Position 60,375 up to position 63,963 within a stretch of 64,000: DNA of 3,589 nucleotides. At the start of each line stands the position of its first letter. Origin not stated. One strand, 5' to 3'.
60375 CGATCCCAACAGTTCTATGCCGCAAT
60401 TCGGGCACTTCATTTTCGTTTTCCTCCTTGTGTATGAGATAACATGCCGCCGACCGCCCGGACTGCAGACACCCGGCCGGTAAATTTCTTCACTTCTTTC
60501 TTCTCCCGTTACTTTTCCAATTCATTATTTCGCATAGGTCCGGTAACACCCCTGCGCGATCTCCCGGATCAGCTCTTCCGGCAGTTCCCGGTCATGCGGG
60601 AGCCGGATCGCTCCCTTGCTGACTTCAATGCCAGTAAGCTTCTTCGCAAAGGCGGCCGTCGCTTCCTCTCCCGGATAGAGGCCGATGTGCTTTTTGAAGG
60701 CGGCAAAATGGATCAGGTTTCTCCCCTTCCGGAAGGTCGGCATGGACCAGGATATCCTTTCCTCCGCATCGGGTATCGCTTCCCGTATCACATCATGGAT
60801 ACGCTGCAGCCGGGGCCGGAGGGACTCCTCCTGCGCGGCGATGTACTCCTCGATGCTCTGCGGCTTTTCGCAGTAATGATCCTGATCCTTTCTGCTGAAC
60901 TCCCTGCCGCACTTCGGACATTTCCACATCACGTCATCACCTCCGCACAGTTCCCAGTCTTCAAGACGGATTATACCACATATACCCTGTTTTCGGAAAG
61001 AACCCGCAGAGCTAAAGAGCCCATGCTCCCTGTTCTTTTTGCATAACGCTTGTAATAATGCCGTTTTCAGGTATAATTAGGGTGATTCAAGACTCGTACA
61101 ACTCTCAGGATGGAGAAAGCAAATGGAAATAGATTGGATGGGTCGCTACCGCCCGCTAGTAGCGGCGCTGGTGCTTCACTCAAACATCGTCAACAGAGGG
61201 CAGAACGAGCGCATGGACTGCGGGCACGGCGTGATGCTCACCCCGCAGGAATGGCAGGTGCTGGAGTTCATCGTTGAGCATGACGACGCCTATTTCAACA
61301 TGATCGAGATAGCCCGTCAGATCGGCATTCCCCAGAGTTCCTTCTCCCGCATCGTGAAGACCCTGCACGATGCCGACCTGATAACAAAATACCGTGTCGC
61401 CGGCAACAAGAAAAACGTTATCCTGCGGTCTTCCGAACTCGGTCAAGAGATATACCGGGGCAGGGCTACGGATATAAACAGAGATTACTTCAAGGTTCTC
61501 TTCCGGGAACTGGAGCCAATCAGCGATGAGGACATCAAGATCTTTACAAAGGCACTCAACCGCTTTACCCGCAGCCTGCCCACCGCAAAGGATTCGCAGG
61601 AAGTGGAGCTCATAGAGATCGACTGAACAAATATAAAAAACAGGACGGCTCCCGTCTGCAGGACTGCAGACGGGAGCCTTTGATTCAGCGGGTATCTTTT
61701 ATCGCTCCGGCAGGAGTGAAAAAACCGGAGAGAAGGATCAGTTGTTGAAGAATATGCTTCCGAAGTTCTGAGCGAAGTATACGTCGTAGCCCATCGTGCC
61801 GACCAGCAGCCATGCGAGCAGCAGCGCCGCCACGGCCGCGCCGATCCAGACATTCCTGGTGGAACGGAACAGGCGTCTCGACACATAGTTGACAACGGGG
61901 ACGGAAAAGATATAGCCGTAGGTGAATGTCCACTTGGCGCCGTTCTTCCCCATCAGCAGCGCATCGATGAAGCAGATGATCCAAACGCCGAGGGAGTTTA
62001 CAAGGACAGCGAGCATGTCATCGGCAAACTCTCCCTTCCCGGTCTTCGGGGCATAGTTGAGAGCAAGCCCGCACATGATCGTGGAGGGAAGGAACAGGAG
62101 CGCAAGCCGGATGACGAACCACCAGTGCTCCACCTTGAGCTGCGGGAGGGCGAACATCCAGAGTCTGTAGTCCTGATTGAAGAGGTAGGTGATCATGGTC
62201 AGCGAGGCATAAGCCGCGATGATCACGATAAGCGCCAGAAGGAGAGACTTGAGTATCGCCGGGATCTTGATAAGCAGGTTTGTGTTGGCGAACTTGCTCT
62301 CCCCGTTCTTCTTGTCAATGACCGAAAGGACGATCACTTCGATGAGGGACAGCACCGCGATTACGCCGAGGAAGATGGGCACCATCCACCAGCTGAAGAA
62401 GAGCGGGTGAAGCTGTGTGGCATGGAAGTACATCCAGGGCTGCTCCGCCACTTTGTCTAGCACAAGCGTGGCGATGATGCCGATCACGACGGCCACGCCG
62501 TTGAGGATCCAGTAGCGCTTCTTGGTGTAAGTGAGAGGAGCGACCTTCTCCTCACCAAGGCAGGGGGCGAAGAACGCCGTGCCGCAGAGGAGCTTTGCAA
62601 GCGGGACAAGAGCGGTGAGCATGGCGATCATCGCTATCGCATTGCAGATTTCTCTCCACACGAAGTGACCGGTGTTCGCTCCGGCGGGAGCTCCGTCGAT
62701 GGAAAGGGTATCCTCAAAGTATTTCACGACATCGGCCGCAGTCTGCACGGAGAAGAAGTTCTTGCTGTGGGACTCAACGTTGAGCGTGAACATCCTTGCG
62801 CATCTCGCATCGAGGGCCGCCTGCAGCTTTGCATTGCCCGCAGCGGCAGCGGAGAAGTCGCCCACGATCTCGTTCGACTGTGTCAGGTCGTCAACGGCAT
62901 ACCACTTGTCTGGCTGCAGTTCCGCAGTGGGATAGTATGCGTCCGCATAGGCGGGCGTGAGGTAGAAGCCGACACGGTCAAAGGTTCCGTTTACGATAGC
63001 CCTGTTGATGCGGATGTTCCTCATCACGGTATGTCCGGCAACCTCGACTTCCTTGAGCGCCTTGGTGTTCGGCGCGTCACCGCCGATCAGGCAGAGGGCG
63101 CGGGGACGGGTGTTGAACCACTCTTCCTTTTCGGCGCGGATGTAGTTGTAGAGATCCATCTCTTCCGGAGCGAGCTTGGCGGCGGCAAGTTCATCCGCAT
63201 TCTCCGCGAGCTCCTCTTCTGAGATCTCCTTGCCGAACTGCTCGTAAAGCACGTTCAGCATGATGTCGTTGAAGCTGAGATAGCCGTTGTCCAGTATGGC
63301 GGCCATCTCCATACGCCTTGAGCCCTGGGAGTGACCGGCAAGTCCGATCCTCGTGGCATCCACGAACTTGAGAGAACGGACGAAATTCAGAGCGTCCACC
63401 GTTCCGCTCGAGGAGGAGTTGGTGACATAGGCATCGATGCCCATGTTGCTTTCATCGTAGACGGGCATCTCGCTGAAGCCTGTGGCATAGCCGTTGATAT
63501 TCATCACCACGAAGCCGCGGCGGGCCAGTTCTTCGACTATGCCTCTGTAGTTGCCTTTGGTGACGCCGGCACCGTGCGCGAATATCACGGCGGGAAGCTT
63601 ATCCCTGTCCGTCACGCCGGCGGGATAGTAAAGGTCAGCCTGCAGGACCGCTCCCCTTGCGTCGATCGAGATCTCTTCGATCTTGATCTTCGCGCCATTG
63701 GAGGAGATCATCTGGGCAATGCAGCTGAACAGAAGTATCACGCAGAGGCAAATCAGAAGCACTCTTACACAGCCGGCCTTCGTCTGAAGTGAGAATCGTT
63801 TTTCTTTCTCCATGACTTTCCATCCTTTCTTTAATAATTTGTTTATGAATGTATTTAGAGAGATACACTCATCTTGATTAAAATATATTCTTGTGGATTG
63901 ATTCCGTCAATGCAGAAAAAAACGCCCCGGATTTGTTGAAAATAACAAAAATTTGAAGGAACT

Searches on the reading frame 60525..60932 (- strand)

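Call 77: search_protein_families(library=pfam, proteins=[window:60525-60932:-], max_evalue=0.001)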
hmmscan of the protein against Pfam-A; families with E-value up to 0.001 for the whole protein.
window:60525-60932:- (135 aa): 2 families
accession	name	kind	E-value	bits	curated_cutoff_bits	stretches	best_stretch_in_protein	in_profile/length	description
PF08818.16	DUF1801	-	2.7e-15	56.9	27.2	1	39-127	2-82/85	Domain of unknown function (DU1801)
PF18899.5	DUF5655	-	3.3e-08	34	24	1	27-127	1-104/109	Domain of unknown function (DUF5655)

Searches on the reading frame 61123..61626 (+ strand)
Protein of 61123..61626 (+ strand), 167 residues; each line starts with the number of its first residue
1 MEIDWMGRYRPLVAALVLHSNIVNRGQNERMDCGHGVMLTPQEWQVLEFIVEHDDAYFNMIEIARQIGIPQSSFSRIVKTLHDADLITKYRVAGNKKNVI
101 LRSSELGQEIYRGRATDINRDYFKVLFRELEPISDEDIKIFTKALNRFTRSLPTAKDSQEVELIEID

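Call 26: search_protein_families(library=pfam, proteins=[window:61123-61626:+], max_evalue=0.001)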
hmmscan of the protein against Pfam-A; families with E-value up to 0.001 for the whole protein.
window:61123-61626:+ (167 aa): 4 families
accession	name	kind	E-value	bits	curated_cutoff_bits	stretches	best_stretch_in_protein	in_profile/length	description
PF12802.13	MarR_2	-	2.4e-11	44.1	27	1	39-96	3-59/61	MarR family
PF01047.28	MarR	-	1.6e-07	31.5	24.6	1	39-99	1-59/59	MarR family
PF09339.16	HTH_IclR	-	0.0001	22.4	22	1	45-88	7-49/52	IclR helix-turn-helix domain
PF13412.12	HTH_24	-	0.00056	19.9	21.9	1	44-88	6-48/48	Winged helix-turn-helix DNA-binding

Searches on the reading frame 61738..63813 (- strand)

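Call 26: search_protein_families(library=pfam, proteins=[window:61738-63813:-], max_evalue=0.001)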
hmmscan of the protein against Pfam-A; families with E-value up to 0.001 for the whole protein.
window:61738-63813:- (691 aa): 2 families
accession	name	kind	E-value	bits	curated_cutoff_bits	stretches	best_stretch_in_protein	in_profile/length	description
PF03403.19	PAF-AH_p_II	-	0.00027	20.1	20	1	66-105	93-132/372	Platelet-activating factor acetylhydrolase, isoform II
PF07224.18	Chlorophyllase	-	0.00058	19.2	26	1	71-166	40-128/301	Chlorophyllase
